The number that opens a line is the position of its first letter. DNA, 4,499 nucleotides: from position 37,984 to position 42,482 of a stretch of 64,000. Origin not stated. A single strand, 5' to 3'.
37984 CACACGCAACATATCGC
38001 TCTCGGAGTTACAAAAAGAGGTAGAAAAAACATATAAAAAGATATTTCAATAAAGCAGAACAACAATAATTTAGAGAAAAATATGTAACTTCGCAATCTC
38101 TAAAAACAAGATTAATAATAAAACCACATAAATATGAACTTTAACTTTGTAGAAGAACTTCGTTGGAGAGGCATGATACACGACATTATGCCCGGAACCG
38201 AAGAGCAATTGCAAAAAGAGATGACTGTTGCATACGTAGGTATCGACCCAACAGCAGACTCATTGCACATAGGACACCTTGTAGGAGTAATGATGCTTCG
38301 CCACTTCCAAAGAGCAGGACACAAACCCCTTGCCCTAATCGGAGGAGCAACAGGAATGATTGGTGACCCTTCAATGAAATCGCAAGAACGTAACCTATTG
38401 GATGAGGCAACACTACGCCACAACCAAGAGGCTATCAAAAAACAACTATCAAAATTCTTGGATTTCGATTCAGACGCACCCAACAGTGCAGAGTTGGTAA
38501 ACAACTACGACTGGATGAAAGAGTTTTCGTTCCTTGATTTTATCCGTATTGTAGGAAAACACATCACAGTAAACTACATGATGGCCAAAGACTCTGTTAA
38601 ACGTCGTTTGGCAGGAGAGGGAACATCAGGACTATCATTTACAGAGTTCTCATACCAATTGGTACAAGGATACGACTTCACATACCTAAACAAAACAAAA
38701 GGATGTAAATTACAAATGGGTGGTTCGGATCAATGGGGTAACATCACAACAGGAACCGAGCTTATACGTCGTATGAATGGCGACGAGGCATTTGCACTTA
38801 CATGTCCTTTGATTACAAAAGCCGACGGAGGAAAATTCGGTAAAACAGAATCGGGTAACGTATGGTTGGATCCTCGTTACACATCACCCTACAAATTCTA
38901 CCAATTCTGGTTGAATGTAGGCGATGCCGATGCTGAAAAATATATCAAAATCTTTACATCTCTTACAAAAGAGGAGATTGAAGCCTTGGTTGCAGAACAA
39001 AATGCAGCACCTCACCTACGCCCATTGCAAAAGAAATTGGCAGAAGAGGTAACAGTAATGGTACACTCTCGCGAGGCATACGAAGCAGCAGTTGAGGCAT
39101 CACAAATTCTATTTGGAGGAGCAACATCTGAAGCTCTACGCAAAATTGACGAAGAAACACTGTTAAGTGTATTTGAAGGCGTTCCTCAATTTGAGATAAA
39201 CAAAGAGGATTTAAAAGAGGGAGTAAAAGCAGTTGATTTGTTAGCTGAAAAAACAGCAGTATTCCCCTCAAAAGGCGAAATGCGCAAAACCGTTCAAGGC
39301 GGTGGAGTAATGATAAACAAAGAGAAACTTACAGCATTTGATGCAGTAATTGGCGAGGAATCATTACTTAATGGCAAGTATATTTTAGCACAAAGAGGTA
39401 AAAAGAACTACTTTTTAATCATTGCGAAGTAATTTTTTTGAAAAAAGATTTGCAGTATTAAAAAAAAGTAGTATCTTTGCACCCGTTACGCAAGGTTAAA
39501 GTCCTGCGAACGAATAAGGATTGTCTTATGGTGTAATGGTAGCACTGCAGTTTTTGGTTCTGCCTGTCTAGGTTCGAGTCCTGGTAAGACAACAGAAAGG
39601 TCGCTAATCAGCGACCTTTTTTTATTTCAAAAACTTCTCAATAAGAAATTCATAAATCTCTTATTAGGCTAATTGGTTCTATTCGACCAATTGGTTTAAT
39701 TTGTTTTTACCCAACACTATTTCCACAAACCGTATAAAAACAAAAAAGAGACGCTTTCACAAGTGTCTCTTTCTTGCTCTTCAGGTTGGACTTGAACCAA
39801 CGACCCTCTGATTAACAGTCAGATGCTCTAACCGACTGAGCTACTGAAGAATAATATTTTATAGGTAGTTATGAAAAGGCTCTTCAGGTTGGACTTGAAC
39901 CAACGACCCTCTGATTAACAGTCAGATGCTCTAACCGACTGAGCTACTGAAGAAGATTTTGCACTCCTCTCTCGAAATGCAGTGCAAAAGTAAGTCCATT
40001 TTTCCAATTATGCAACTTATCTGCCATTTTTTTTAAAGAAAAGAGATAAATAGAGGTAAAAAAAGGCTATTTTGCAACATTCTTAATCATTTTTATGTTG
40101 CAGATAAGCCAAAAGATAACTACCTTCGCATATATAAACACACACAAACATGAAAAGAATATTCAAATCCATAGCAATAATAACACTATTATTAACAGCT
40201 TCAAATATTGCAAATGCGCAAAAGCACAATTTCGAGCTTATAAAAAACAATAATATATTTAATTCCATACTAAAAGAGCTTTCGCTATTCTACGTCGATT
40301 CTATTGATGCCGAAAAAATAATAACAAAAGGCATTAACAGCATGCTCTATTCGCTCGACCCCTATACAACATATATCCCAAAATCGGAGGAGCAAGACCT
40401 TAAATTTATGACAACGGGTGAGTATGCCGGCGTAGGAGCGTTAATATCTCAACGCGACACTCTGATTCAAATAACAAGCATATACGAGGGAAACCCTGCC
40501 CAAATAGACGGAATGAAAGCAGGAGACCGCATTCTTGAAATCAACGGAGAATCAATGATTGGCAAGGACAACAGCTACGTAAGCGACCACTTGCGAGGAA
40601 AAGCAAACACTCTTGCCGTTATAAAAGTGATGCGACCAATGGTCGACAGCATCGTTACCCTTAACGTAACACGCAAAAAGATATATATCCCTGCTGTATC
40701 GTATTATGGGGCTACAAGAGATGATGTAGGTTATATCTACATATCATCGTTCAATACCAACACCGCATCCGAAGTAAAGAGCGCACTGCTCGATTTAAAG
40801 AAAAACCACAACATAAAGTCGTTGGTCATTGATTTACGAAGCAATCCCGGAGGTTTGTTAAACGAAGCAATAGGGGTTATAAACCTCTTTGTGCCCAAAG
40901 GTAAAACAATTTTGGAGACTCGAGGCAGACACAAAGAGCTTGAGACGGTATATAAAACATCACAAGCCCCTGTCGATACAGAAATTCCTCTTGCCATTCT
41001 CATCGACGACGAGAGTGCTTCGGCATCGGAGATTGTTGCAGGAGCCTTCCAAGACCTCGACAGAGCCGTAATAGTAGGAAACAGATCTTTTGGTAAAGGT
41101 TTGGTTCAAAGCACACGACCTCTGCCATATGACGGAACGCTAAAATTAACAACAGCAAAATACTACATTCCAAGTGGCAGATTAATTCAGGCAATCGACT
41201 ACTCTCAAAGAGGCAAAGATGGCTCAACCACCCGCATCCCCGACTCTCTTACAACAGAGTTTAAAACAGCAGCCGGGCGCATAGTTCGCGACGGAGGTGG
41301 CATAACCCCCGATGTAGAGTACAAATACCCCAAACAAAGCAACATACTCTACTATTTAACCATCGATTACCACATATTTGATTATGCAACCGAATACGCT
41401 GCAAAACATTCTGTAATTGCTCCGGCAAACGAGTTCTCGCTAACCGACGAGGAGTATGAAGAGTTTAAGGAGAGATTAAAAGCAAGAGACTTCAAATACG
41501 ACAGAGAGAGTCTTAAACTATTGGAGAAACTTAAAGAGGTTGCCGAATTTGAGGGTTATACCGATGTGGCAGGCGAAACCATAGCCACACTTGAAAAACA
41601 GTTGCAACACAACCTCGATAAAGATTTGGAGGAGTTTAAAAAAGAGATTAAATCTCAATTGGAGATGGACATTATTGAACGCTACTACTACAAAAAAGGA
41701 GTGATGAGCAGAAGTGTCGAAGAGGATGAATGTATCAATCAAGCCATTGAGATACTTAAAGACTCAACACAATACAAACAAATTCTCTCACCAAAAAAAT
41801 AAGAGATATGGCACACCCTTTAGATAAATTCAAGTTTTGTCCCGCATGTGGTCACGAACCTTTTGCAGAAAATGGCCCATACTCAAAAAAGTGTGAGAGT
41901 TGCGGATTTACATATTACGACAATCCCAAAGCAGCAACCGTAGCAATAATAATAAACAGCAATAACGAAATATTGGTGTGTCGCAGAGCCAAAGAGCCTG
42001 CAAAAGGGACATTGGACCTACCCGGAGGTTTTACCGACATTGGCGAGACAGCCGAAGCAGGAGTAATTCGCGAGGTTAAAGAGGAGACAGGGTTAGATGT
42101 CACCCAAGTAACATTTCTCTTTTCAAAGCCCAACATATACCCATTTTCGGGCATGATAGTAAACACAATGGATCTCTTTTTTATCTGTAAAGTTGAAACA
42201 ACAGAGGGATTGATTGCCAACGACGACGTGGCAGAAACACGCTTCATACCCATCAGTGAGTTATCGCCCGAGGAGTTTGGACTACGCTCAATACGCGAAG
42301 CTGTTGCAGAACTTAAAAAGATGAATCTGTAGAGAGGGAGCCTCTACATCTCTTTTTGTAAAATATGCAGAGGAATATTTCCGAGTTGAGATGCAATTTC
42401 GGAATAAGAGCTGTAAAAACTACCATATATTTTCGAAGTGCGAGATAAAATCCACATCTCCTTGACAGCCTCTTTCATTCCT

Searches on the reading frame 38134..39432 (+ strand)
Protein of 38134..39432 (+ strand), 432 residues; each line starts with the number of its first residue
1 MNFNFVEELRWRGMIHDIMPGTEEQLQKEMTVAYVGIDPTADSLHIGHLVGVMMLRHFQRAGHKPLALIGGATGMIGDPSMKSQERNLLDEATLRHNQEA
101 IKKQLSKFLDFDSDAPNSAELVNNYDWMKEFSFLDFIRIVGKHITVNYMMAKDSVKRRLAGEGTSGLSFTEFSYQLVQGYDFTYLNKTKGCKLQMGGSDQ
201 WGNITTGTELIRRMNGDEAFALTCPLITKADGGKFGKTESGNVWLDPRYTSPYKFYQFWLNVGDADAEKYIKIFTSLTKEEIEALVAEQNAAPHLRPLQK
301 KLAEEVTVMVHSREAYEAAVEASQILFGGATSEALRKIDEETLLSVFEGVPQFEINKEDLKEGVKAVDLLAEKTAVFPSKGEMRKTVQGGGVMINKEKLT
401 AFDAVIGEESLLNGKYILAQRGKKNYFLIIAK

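Call 39: search_protein_families(library=pfam, proteins=[window:38134-39432:+], max_evalue=0.00001)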
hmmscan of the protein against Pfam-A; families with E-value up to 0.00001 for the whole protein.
window:38134-39432:+ (432 aa): 2 families
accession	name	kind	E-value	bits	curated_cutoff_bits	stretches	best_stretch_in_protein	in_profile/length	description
PF00579.31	tRNA-synt_1b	-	1.7e-83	280.8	21.1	1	29-327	4-291/292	tRNA synthetases class I (W and Y)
PF22421.1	SYY_C-terminal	-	1.2e-16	60.8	27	1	345-429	4-83/83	Tyrosine--tRNA ligase SYY-like C-terminal domain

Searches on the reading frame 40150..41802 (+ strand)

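Call 39: search_protein_families(library=pfam, proteins=[window:40150-41802:+], max_evalue=0.00001)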
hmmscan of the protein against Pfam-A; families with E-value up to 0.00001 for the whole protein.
window:40150-41802:+ (550 aa): 3 families
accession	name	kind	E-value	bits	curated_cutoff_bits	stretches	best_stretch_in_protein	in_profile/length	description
PF03572.23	Peptidase_S41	-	1.1e-49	168.6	24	1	192-348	1-156/165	Peptidase family S41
PF17820.7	PDZ_6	-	4e-08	33.3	27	1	108-160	2-52/54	PDZ domain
PF00595.29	PDZ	-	5.7e-07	30.3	23.2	1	102-155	23-76/81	PDZ domain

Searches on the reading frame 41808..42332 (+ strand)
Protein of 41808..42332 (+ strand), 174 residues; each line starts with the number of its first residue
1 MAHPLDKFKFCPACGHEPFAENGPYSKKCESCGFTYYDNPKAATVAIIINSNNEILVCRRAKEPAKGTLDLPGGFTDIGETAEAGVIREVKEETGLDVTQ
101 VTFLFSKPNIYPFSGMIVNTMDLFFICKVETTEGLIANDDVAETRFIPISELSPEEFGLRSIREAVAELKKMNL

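Call 39: search_protein_families(library=pfam, proteins=[window:41808-42332:+], max_evalue=0.00001)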
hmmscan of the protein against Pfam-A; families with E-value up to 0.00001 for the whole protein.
window:41808-42332:+ (174 aa): 1 family
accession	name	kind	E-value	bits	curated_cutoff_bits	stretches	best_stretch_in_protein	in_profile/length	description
PF00293.34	NUDIX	-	2.3e-20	73.4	21.1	1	42-156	4-122/134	NUDIX domain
